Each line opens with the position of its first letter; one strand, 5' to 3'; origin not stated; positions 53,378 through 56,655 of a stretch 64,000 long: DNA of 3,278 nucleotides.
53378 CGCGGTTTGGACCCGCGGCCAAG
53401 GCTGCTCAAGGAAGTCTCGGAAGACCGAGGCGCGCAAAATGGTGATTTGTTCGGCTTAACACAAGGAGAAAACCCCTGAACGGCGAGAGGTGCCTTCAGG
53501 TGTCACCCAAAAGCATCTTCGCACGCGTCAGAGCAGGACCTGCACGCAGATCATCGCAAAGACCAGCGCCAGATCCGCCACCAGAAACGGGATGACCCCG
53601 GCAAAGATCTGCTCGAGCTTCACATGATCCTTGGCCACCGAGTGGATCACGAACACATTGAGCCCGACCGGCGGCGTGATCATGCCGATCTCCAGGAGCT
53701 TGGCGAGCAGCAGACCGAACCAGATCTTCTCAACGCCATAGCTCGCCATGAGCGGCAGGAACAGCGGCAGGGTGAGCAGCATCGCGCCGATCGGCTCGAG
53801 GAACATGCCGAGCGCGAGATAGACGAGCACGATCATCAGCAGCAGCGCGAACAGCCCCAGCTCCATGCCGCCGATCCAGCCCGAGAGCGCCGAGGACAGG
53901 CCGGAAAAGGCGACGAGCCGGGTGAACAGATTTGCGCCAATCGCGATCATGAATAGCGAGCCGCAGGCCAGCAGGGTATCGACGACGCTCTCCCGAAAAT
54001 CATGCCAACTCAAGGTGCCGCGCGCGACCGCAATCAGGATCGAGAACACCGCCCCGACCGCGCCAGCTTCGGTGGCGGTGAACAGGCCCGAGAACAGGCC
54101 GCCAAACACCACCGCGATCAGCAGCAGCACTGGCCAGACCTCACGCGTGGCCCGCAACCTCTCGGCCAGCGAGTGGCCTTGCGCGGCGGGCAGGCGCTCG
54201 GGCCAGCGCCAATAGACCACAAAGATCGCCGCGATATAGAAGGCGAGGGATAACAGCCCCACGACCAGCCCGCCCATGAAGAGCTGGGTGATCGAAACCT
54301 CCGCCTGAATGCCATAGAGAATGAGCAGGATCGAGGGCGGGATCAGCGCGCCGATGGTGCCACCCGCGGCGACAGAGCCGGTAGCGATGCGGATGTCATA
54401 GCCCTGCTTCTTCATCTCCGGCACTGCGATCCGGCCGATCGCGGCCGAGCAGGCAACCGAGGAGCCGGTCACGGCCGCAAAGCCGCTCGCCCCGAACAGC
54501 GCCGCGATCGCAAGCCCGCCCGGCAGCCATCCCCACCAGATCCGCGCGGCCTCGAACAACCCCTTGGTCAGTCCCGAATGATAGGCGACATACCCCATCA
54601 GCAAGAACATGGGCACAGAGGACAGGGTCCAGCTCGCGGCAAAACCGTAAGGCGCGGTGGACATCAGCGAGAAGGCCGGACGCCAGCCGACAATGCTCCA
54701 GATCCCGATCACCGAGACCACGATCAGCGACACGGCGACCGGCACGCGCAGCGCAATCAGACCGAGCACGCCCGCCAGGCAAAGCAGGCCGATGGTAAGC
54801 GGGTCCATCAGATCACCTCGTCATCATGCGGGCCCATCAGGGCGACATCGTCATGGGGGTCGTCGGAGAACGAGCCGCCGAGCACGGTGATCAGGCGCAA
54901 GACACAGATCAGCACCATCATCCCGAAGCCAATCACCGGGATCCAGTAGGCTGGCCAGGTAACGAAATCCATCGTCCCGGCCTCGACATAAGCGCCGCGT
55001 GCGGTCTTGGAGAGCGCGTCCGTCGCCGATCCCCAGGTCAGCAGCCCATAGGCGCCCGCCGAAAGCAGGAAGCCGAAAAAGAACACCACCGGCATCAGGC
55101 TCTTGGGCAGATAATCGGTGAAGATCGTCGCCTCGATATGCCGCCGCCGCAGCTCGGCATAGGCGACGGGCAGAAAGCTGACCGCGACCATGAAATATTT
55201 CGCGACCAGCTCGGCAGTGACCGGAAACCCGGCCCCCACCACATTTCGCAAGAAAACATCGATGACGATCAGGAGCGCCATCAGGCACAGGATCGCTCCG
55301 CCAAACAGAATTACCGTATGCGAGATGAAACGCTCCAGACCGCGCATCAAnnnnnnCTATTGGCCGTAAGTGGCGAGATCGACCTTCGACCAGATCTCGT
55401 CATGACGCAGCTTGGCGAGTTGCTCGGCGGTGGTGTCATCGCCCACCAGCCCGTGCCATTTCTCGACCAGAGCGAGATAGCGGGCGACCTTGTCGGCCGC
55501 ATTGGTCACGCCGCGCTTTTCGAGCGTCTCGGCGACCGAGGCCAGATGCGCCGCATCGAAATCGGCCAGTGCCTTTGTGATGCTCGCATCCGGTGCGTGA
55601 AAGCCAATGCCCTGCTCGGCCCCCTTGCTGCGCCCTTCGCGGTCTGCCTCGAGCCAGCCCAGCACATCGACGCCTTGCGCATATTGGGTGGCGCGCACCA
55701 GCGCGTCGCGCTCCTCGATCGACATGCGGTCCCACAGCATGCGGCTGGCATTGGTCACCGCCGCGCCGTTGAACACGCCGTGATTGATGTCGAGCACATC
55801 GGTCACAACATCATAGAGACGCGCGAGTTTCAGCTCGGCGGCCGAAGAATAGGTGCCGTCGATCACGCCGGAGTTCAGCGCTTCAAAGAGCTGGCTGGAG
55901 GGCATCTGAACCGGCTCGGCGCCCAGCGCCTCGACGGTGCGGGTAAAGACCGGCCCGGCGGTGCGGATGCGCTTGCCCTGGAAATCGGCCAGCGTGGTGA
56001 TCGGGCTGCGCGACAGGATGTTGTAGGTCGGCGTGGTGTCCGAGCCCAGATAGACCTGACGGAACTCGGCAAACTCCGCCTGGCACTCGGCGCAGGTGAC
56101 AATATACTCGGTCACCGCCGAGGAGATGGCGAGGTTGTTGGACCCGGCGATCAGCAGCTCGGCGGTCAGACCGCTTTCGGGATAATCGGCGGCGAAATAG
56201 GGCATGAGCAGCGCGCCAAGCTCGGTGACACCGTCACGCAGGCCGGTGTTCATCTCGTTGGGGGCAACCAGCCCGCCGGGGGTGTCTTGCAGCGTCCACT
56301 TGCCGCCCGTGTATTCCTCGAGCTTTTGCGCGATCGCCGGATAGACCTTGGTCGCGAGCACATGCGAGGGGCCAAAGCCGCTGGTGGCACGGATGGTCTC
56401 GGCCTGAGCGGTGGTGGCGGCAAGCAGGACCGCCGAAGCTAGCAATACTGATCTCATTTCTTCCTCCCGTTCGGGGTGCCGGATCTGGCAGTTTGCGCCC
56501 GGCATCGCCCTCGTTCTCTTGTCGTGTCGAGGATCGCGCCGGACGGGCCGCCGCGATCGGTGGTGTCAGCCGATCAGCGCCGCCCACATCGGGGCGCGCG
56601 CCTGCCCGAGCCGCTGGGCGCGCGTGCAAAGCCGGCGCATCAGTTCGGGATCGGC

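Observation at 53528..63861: TRAP transporter + Fcs-like ligase / hydratase / SDR / thioesterase / MarR cluster: probable CoA-dependent beta-oxidative hydroxycinnamate (ferulate/p-coumarate) catabolism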

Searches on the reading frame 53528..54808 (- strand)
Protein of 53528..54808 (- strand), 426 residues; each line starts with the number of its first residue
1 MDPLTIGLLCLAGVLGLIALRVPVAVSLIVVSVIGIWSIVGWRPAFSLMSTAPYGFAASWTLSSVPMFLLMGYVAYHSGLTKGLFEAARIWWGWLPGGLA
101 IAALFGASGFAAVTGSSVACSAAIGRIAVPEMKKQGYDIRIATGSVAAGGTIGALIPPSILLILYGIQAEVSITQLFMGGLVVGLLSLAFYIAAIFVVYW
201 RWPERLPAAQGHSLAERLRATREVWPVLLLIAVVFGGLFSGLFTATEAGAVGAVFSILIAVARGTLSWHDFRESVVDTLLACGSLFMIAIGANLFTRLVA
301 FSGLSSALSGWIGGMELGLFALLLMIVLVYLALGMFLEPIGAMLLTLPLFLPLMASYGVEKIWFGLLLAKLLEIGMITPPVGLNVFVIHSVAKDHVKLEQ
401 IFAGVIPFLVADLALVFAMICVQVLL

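Call 4: search_protein_families(library=pfam, proteins=[window:53528-54808:-])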
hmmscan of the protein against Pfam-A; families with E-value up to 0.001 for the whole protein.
window:53528-54808:- (426 aa): 1 family
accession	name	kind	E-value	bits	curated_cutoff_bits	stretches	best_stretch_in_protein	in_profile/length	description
PF06808.19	DctM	-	1e-87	295.1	23.8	1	12-422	2-410/413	Tripartite ATP-independent periplasmic transporter, DctM component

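Call 5: search_protein_families(library=ncbifam, proteins=[window:53528-54808:-])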
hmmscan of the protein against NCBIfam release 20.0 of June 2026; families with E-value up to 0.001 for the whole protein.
window:53528-54808:- (426 aa): 4 families
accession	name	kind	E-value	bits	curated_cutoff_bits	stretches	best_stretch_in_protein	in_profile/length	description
TIGR00786.1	dctM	subfamily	1e-88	297.9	268.45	1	22-424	2-399/405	TRAP transporter large permease subunit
NF011634.1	PRK15060.1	equivalog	4.5e-42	144.6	800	1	8-421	4-412/425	2,3-diketo-L-gulonate TRAP transporter large permease YiaN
TIGR02123.1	TRAP_fused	subfamily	8e-18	64.5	320.65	1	50-394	156-505/615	TRAP transporter fused permease subunit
TIGR01594.1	holin_lambda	equivalog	0.00032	20.9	55.05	1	235-313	9-84/107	phage holin, lambda family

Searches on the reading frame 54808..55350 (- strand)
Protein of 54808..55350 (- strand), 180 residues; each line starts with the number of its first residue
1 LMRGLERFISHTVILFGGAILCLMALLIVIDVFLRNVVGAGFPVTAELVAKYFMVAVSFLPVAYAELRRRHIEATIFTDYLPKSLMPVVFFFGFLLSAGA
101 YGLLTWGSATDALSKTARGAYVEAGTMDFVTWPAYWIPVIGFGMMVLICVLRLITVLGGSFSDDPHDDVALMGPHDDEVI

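Call 4: search_protein_families(library=pfam, proteins=[window:54808-55350:-])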
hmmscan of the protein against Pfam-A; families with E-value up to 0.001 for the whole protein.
window:54808-55350:- (180 aa): 1 family
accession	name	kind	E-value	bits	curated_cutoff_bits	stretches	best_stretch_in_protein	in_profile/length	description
PF04290.18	DctQ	-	7.2e-19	68.4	28.3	1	24-156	1-129/132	Tripartite ATP-independent periplasmic transporters, DctQ component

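Call 5: search_protein_families(library=ncbifam, proteins=[window:54808-55350:-])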
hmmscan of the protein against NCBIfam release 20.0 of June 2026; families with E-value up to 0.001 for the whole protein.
window:54808-55350:- (180 aa): 0 families

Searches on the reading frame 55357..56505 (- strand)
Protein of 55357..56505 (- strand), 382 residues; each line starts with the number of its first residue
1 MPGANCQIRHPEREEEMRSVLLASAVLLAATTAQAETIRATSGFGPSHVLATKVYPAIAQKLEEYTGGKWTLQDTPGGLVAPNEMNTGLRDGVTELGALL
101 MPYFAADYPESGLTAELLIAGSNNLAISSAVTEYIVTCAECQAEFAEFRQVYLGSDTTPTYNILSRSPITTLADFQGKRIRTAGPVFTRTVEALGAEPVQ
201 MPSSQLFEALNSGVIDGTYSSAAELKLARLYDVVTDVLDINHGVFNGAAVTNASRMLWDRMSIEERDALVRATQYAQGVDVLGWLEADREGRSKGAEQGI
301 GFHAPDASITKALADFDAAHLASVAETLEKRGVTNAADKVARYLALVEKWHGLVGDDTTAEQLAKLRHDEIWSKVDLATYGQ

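Call 4: search_protein_families(library=pfam, proteins=[window:55357-56505:-])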
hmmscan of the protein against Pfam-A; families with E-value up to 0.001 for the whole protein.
window:55357-56505:- (382 aa): 1 family
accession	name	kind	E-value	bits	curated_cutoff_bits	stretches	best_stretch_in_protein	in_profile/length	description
PF03480.18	DctP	-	9.7e-23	81.3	23.4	1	57-312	17-270/286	Bacterial extracellular solute-binding protein, family 7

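Call 5: search_protein_families(library=ncbifam, proteins=[window:55357-56505:-])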
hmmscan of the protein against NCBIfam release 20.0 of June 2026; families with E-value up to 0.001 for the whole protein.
window:55357-56505:- (382 aa): 2 families
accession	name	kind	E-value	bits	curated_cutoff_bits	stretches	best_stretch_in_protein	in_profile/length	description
NF037995.1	TRAP_S1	subfamily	2.1e-19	69.9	50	1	57-307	18-265/271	TRAP transporter substrate-binding protein DctP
TIGR00787.1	dctP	subfamily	3.2e-15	56.3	175.05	1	165-277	124-235/257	DctP family TRAP transporter solute-binding subunit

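Call 43: search_solved_structures(query=window:55357-56505:-, max_evalue=0.00001)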
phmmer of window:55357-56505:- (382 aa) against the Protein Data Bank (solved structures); distinct sequences matched with E-value up to 0.00001: 54.
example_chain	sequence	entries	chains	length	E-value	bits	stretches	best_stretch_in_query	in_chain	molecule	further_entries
4n6d_A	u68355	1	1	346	2.8e-17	66.2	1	20-254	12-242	TRAP dicarboxylate transporter-DctP subunit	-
4ng7_A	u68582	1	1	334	2.9e-14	56.3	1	19-308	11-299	TRAP periplasmic solute binding protein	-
4p56_A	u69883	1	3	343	3.2e-14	56.2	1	39-273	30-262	Putative extracellular solute-binding protein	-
4nap_A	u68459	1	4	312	4.8e-14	55.6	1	59-270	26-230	Extracellular solute-binding protein, family 7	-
4pgn_A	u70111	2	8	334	5.2e-14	55.5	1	58-270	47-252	Extracellular solute-binding protein, family 7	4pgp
4p47_A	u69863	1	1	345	1.6e-13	53.9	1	165-275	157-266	TRAP dicarboxylate transporter, DctP subunit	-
4x04_A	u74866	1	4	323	9e-13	51.4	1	57-308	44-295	solute binding protein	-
4pc9_A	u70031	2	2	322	1.5e-11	47.4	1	161-328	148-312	C4-dicarboxylate transport system, substrate-binding protein, putative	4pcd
4pfb_A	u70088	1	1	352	1.7e-11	47.2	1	162-314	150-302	C4-dicarboxylate-binding protein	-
4pfr_A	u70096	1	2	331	9.9e-11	44.7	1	34-276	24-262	TRAP dicarboxylate transporter, DctP subunit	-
4pe3_A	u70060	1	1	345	1.2e-09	41.1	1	54-235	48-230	TRAP dicarboxylate transporter-DctP subunit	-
2vpn_A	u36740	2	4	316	1.7e-09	40.7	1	165-270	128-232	PERIPLASMIC SUBSTRATE BINDING PROTEIN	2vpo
3gyy_A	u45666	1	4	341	1.9e-09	40.5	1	165-270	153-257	Periplasmic substrate binding protein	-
4n8y_A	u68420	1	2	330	2.1e-09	40.3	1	152-303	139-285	Putative TRAP-type C4-dicarboxylate transport system, binding periplasmic protein (DctP su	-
7nsw_AAA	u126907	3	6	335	5e-09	39.1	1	82-269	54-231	TRAP dicarboxylate transporter-DctP subunit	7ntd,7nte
7nr2_AAA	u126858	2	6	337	2e-07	33.8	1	56-257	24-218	TRAP dicarboxylate transporter, DctP subunit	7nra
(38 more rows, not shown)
